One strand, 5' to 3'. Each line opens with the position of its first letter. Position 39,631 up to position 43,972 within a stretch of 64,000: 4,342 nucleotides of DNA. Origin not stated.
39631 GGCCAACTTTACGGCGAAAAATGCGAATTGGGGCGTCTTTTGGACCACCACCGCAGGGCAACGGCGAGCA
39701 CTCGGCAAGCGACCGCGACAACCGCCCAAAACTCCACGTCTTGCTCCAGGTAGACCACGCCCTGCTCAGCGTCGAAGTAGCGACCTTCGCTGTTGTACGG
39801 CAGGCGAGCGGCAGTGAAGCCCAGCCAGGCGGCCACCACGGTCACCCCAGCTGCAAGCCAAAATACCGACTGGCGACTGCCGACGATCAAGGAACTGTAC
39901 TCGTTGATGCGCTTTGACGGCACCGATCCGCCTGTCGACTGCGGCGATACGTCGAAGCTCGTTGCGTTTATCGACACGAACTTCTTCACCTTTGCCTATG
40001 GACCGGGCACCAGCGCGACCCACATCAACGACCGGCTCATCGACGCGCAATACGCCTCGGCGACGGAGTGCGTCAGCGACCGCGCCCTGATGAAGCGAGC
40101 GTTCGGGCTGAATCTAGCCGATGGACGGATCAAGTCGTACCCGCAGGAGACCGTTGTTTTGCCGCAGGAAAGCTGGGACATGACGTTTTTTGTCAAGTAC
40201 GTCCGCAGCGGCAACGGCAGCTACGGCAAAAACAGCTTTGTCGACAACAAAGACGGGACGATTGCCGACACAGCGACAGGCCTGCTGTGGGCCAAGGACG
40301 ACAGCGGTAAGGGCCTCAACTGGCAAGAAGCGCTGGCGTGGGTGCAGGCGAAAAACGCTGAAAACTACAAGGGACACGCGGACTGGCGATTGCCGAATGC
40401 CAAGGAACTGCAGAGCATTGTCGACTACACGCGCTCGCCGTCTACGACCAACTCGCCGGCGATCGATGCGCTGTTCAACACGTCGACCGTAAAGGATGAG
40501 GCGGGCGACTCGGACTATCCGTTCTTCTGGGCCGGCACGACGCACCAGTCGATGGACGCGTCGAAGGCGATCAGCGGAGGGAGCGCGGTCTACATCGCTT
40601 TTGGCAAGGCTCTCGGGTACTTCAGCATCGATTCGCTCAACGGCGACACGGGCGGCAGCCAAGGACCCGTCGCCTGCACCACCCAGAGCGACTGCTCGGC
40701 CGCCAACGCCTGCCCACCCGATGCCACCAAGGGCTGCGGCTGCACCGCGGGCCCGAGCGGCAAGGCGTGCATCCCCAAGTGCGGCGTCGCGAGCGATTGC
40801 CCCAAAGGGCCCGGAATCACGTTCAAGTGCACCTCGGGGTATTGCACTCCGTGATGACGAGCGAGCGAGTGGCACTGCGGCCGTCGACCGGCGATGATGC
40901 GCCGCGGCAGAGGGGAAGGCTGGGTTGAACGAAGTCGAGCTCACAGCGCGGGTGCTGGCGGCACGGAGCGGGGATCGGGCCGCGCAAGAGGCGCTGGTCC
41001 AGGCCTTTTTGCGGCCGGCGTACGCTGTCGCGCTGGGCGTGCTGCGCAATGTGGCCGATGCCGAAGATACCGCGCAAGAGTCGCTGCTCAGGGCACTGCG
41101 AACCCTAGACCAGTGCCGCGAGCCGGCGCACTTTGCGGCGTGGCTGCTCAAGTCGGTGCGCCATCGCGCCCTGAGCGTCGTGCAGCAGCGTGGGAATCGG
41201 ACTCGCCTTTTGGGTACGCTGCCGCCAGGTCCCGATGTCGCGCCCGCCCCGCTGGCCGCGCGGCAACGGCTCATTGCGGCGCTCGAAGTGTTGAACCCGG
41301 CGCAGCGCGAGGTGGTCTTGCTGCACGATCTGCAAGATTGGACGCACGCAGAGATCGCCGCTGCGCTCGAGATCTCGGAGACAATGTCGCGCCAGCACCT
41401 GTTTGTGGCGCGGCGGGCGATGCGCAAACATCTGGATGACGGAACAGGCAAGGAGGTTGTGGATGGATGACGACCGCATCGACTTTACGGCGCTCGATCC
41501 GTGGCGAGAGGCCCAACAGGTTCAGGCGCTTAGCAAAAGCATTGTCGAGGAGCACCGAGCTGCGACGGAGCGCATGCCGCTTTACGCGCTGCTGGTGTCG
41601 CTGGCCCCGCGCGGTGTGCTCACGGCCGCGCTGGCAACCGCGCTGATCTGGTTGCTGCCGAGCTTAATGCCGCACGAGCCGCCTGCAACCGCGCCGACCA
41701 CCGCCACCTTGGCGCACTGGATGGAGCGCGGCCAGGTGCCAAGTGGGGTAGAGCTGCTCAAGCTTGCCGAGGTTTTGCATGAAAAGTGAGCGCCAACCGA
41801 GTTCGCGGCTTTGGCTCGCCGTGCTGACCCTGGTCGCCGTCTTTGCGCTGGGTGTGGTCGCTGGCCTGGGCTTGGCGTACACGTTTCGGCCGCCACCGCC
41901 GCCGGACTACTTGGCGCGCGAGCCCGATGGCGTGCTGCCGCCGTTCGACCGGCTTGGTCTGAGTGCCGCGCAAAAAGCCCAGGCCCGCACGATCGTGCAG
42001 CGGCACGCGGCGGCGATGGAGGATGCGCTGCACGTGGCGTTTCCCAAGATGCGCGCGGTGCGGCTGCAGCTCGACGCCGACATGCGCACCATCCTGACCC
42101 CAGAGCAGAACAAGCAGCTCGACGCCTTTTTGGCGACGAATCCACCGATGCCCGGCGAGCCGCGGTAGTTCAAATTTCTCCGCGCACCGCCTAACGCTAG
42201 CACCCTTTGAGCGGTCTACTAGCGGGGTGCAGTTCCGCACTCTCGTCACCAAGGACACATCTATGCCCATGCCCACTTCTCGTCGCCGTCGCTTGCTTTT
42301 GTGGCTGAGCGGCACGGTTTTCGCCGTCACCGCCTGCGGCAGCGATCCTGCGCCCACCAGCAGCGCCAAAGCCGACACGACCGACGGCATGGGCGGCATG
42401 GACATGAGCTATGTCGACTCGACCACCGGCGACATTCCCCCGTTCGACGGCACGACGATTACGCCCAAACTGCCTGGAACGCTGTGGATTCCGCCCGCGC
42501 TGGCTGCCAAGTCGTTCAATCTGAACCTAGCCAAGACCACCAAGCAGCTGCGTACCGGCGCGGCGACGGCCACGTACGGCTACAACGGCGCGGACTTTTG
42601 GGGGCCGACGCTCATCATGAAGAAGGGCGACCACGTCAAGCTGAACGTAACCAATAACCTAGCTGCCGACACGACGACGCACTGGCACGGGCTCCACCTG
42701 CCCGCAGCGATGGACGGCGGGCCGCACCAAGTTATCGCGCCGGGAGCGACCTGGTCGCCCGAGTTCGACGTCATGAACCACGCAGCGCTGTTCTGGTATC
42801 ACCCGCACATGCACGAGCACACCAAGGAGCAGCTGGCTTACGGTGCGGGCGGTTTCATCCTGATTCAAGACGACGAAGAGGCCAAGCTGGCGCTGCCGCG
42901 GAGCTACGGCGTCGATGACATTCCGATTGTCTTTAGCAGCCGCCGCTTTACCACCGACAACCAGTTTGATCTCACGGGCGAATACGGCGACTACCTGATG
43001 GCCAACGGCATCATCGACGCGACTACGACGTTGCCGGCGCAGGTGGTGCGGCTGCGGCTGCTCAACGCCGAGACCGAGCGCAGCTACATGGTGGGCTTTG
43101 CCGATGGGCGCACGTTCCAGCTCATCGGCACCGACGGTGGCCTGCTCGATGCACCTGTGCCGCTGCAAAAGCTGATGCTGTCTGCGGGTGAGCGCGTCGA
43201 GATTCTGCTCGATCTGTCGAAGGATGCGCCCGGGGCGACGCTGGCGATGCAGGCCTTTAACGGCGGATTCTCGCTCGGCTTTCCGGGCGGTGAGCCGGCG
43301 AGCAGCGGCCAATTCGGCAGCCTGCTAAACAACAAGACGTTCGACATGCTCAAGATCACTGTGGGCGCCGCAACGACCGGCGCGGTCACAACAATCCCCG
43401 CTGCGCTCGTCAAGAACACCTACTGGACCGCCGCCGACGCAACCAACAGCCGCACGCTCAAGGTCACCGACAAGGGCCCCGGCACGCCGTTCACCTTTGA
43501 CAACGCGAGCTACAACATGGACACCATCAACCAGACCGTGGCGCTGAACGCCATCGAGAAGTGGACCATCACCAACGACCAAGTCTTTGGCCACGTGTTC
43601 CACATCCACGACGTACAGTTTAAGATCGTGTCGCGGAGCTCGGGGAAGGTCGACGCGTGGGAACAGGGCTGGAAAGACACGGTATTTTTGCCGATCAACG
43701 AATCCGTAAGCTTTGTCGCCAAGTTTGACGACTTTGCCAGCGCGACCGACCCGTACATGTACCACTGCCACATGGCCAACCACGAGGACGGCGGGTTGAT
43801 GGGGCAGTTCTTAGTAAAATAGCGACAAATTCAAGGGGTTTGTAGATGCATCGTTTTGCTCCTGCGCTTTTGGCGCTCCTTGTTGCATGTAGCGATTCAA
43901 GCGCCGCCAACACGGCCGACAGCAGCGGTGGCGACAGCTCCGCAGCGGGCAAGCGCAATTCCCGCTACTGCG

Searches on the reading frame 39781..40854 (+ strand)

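Call 53: search_protein_families(library=pfam, proteins=[window:39781-40854:+], max_evalue=0.00001)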
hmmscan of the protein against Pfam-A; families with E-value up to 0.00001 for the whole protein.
window:39781-40854:+ (357 aa): 1 family
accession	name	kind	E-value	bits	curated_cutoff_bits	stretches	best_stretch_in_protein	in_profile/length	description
PF07603.17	Lcl_C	-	3.7e-31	108.3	34.9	2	159-260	1-90/117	Lcl C-terminal domain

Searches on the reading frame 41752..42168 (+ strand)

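Call 54: search_protein_families(library=pfam, proteins=[window:41752-42168:+], max_evalue=0.00001)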
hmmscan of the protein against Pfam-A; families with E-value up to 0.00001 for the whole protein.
window:41752-42168:+ (138 aa): 1 family
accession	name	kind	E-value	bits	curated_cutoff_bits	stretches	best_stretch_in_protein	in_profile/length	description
PF13801.11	Metal_resist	-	7.1e-06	26.6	29.2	1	26-107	3-79/125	Heavy-metal resistance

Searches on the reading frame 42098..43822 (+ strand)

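Call 53: search_protein_families(library=pfam, proteins=[window:42098-43822:+], max_evalue=0.00001)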
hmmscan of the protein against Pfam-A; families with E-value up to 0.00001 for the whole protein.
window:42098-43822:+ (574 aa): 2 families
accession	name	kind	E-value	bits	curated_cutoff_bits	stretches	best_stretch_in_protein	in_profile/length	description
PF07732.21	Cu-oxidase_3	-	3.5e-28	98.5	21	1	148-260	6-118/119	Multicopper oxidase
PF07731.20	Cu-oxidase_2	-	9.4e-22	77.7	20.4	1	453-574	9-134/137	Multicopper oxidase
